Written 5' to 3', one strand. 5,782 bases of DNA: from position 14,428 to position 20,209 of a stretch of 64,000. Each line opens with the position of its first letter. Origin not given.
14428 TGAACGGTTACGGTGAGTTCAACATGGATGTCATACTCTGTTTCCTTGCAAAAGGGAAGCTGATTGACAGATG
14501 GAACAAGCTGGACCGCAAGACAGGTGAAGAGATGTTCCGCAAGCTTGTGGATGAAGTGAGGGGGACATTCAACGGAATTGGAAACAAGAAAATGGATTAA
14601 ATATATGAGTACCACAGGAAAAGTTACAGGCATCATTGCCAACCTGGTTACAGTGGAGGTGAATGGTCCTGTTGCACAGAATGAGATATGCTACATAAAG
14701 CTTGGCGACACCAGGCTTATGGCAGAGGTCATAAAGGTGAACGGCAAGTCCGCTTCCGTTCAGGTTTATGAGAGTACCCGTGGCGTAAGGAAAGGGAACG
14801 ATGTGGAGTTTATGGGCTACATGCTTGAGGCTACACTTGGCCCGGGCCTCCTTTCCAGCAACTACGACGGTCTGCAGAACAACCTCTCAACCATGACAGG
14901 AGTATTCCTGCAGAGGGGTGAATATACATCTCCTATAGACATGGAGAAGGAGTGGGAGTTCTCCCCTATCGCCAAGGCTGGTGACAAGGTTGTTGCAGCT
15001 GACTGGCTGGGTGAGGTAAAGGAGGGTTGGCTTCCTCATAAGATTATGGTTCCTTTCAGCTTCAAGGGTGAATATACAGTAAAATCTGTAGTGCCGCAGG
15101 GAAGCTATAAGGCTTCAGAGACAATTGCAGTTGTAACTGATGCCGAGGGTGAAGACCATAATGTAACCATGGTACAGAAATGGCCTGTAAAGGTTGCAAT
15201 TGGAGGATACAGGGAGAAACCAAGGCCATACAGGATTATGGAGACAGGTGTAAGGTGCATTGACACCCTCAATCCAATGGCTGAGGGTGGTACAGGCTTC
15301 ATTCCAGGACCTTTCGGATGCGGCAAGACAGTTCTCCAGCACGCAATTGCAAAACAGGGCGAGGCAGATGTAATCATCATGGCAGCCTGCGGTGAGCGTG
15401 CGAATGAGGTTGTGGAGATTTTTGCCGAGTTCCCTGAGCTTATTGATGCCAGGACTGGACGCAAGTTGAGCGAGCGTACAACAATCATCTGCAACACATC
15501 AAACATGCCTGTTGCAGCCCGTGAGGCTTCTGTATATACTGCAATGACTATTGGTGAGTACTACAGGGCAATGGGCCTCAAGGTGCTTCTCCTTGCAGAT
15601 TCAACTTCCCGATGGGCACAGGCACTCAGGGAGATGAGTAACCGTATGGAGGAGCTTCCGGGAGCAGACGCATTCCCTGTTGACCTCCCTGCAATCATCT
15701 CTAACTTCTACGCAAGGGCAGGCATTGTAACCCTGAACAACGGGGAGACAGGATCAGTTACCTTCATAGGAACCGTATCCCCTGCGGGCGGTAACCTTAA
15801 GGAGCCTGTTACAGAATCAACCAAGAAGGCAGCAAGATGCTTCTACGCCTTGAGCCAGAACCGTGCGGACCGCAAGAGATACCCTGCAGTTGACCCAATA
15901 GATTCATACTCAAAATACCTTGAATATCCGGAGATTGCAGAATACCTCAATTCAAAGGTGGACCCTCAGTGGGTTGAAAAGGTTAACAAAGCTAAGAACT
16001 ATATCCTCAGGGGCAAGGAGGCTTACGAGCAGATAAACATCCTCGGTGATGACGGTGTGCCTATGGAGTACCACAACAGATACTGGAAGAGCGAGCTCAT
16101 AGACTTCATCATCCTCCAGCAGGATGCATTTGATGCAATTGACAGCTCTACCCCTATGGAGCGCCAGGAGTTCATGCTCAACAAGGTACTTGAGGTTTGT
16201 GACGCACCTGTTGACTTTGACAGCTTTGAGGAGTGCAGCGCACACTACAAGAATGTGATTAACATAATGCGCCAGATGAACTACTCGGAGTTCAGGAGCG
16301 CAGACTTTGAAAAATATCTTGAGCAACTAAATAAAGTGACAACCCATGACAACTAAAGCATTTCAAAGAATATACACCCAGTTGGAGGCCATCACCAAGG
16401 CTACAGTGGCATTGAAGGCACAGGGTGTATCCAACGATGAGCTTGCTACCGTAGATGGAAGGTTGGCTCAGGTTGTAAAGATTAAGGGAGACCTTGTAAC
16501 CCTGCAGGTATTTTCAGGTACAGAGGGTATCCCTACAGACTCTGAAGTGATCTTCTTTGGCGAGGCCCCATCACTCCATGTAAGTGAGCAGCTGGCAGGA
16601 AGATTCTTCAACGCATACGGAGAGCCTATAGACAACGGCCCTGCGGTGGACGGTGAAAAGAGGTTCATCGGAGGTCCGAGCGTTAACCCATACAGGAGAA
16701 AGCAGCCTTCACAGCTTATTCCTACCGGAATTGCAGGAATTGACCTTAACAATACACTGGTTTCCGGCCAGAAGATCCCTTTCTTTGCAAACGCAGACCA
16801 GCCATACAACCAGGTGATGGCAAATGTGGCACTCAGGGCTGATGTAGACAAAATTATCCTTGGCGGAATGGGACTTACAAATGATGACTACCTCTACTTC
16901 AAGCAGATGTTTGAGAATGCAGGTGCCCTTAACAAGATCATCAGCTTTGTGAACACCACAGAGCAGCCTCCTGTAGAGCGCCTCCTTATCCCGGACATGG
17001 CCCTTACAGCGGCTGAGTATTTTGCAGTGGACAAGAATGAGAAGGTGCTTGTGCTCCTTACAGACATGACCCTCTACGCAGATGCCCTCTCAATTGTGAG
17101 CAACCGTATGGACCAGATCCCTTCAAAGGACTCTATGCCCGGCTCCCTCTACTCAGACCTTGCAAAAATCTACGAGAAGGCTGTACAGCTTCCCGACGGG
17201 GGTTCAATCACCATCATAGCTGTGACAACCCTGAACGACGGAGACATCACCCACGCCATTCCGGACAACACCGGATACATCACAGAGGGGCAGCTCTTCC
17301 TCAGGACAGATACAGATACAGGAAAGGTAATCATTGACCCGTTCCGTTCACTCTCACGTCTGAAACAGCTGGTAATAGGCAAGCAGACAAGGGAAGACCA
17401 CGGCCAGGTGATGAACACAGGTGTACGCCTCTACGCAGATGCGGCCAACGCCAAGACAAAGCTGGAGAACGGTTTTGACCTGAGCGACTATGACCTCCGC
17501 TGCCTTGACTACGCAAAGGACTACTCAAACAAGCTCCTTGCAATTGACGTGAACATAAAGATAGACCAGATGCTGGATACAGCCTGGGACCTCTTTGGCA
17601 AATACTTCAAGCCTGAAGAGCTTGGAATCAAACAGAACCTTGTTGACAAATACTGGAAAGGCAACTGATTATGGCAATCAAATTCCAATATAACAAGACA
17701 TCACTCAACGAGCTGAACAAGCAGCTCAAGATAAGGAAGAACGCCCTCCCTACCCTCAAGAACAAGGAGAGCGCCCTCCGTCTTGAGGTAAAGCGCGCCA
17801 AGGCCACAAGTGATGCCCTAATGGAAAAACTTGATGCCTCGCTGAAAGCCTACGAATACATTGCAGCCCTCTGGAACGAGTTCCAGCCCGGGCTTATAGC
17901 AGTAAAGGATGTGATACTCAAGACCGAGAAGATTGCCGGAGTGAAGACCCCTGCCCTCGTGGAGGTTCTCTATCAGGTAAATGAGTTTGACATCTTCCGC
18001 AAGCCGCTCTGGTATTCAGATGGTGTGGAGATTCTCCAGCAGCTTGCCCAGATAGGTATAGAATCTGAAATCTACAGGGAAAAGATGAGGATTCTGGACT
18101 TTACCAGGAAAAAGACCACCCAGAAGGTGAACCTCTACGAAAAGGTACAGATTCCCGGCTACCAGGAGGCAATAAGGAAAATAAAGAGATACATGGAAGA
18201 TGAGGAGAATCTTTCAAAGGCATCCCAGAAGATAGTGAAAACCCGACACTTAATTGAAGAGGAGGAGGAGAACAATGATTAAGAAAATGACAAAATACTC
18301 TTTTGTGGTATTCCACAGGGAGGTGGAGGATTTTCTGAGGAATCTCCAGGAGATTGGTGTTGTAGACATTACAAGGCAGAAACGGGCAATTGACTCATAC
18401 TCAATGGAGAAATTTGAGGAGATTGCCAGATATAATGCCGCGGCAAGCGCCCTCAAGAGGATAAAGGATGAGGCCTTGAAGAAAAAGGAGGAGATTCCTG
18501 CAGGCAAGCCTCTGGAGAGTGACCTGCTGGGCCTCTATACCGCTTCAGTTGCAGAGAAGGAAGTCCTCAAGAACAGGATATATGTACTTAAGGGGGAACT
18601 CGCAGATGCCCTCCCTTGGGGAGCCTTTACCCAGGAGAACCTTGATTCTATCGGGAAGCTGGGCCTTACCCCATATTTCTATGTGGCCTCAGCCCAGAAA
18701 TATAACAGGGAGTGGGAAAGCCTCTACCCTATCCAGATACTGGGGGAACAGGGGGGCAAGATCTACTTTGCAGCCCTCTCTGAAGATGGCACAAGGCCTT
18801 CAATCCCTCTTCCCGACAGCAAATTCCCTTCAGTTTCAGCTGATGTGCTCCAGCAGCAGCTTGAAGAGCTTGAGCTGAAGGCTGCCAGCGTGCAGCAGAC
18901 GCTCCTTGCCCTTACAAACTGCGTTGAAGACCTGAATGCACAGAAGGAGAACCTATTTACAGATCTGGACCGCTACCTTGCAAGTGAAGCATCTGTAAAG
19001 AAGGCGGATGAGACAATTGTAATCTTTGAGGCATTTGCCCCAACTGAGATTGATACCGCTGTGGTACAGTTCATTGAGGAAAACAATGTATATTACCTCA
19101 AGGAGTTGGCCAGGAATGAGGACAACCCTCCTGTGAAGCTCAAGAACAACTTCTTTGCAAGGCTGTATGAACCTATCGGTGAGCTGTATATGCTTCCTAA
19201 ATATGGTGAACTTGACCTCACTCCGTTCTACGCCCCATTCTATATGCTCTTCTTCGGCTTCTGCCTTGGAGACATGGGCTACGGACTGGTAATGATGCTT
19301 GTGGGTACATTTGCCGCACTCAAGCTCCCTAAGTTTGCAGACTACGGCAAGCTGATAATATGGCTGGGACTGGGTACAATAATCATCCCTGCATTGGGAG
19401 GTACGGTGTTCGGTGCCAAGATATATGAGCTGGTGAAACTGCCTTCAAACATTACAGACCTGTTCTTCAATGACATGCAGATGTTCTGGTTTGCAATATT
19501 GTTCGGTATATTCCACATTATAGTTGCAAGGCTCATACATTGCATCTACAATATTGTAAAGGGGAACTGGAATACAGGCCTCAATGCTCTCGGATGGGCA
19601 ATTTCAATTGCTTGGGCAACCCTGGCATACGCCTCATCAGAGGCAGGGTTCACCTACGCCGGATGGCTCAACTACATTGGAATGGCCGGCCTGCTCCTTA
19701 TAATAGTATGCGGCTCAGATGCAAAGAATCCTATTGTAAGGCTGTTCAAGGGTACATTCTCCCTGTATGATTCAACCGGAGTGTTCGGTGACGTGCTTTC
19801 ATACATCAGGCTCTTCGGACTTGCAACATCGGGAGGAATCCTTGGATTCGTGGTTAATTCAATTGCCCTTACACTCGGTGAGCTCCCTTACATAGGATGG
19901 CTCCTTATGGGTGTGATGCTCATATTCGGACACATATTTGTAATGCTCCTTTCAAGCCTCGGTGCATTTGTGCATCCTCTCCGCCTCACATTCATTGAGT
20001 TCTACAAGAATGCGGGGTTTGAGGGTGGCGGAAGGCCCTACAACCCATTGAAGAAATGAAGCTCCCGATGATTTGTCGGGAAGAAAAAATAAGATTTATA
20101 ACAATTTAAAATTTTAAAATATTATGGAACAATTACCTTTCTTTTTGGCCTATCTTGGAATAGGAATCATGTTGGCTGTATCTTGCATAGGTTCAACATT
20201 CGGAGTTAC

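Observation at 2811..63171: Strongly over-represented oligomer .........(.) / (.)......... scattered on both strands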

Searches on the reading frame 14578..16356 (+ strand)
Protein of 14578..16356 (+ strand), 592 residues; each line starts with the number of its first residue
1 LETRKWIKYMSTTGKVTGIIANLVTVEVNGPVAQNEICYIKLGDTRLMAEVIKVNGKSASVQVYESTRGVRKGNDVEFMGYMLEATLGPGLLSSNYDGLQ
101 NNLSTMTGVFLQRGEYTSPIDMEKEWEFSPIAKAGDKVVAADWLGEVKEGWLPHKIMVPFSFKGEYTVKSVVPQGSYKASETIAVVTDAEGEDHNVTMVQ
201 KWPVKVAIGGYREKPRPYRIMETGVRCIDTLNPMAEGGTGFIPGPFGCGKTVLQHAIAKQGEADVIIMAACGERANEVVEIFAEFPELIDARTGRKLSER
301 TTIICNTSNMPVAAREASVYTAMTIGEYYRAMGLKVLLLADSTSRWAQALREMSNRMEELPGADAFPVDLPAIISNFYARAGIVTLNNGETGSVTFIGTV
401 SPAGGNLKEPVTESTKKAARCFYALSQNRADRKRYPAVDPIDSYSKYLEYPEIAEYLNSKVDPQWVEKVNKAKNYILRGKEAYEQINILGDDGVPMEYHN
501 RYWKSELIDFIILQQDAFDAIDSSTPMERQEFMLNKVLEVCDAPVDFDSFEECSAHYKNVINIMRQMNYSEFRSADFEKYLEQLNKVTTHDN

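Call 8: search_protein_families(library=pfam, proteins=[window:14578-16356:+])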
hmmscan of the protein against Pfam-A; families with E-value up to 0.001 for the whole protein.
window:14578-16356:+ (592 aa): 4 families
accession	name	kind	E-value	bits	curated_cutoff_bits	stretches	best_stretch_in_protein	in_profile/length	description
PF00006.31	ATP-synt_ab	-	5.3e-64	216.2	29.5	1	224-445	1-213/213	ATP synthase alpha/beta family, nucleotide-binding domain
PF16886.11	ATP-synt_ab_Xtn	-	1.5e-27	95.6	25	1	118-205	2-88/88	ATPsynthase alpha/beta subunit barrel-sandwich domain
PF02874.29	ATP-synt_ab_N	-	3.1e-09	37.6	20.9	1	16-80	1-69/69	ATP synthase alpha/beta family, beta-barrel domain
PF22919.1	ATP-synt_VA_C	-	0.00063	20.2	24.7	0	457-536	4-83/101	C-terminal domain of V and A type ATP synthase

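Call 10: find_related_loci(query=window:14578-16356:+, collection=genome_contigs, flank=10000)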
Query window:14578-16356:+ (592 aa) in genome_contigs; peptide patterns used: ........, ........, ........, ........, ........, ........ (x = any residue, [..] = any of these).
600 stretches matched a pattern (row limit reached: there are more); 598 encode a relative of the query (tblastn E <= 1e-3); the best 80 are kept; 80 distinct loci.
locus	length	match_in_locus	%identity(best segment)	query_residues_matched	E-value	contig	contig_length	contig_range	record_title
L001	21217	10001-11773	99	2-592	0e+0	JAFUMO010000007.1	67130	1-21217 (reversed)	MAG: Bacteroidales bacterium isolate RGIG4631 Roe_deer_Rectum-4__c43951, whole genome shotgun sequence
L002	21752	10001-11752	91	9-592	0e+0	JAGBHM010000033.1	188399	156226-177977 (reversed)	MAG: Bacteroidales bacterium isolate RGIG9123 Water_deer_Rectum.Co__c1479468, whole genome shotgun sequence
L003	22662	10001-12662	85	12-592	0e+0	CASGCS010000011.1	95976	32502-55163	uncultured bacterium isolate SI.B29.metabat-bins.2 genome assembly, contig: SI.B29.metabat-bins.2.fa_k141_116724, whole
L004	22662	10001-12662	82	12-591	0e+0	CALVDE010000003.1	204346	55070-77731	MAG: uncultured Bacteroidales bacterium isolate BRZ_AL__bin64 genome assembly, contig: BRZ_AL__NODE_81_length_204346_cov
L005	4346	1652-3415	81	8-591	0e+0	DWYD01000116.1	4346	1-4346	MAG TPA_asm: Candidatus Coprenecus merdipullorum isolate Gambia11-1358 Gambia11__C51108_L4346_SAMN16086521, whole genome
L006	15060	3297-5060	81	8-591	0e+0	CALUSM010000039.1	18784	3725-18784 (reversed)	MAG: uncultured Bacteroidales bacterium isolate BRZ_RM__bin74 genome assembly, contig: BRZ_RM__NODE_3964_length_18784_co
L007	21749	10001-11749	81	10-592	0e+0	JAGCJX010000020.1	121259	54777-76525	MAG: Bacteroidales bacterium isolate RGIG9859 Yak_Rectum-2__c244044, whole genome shotgun sequence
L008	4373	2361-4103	81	12-592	0e+0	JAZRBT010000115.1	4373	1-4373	MAG: Candidatus Coprenecus sp. isolate T1900045124_TC20190118.MAGScoT_cleanbin_000009 SGB_4858_k141_2795601, whole genom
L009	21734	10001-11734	80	9-586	0e+0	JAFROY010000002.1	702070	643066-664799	MAG: Bacteroidales bacterium isolate RGIG2668 Goat_Omasum-2__c948, whole genome shotgun sequence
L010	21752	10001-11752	80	4-586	0e+0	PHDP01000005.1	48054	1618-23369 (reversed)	MAG: Bacteroidetes bacterium HGW-Bacteroidetes-14 bjp_ig2103_scaffold_428, whole genome shotgun sequence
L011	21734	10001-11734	80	9-586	0e+0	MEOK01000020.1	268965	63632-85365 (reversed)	MAG: Bacteroidetes bacterium GWF2_40_14 gwf2_scaffold_432, whole genome shotgun sequence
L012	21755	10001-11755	79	1-585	0e+0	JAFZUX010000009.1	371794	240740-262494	MAG: Bacteroidales bacterium isolate RGIG8120 Water_buffalos_Rumen-3__c451713, whole genome shotgun sequence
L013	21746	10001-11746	81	10-591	0e+0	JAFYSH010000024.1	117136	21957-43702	MAG: Bacteroidales bacterium isolate RGIG7376 Water_buffalos_Cecum-5__c857375, whole genome shotgun sequence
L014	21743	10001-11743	79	10-592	0e+0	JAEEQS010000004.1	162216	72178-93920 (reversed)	MAG: Bacteroidales bacterium isolate Tb.RUG.340 NODE_134_length_162216_cov_4.259666, whole genome shotgun sequence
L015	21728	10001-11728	80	10-585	0e+0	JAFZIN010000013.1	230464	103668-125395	MAG: Bacteroidales bacterium isolate RGIG7798 Water_buffalos_Reticulum-1__c361950, whole genome shotgun sequence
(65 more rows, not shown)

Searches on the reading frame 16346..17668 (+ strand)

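Call 8: search_protein_families(library=pfam, proteins=[window:16346-17668:+])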
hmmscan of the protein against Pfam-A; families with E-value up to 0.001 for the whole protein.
window:16346-17668:+ (440 aa): 3 families
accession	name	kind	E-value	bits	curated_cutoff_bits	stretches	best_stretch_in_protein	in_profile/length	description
PF00006.31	ATP-synt_ab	-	4.8e-50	170.6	29.5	1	128-337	1-213/213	ATP synthase alpha/beta family, nucleotide-binding domain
PF22919.1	ATP-synt_VA_C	-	4.5e-12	46.3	24.7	1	345-437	4-101/101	C-terminal domain of V and A type ATP synthase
PF02874.29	ATP-synt_ab_N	-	1.4e-05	25.9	20.9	1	36-72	33-69/69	ATP synthase alpha/beta family, beta-barrel domain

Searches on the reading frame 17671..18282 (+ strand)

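Call 32: search_protein_families(library=pfam, proteins=[window:17671-18282:+])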
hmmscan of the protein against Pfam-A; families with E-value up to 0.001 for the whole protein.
window:17671-18282:+ (203 aa): 1 family
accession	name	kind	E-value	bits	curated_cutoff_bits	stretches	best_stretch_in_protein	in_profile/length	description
PF01813.22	ATP-synt_D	-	1.5e-33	116.7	25.7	1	12-190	2-195/196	ATP synthase subunit D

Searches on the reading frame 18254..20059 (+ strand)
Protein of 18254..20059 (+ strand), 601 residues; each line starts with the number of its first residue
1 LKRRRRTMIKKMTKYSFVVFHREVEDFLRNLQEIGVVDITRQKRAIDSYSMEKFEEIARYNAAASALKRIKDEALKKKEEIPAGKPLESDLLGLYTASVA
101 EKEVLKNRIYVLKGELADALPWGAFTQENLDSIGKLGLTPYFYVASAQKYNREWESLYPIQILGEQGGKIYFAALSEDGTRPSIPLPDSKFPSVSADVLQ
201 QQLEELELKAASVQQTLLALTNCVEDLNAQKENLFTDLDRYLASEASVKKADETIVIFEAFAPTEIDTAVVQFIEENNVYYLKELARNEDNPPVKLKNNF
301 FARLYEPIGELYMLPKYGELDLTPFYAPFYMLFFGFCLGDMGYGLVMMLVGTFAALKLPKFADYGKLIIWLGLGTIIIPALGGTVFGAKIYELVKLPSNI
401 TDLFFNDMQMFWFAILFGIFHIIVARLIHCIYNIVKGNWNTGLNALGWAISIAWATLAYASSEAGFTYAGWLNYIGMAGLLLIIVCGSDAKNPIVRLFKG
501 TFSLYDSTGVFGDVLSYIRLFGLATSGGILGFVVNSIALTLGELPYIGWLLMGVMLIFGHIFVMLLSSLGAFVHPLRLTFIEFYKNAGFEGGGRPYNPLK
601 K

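Call 8: search_protein_families(library=pfam, proteins=[window:18254-20059:+])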
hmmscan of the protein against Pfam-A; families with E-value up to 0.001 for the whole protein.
window:18254-20059:+ (601 aa): 1 family
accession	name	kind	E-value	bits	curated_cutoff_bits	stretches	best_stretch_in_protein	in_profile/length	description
PF01496.24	V_ATPase_I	-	5.5e-10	38.3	30.7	1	250-360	303-419/815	V-type ATPase 116kDa subunit family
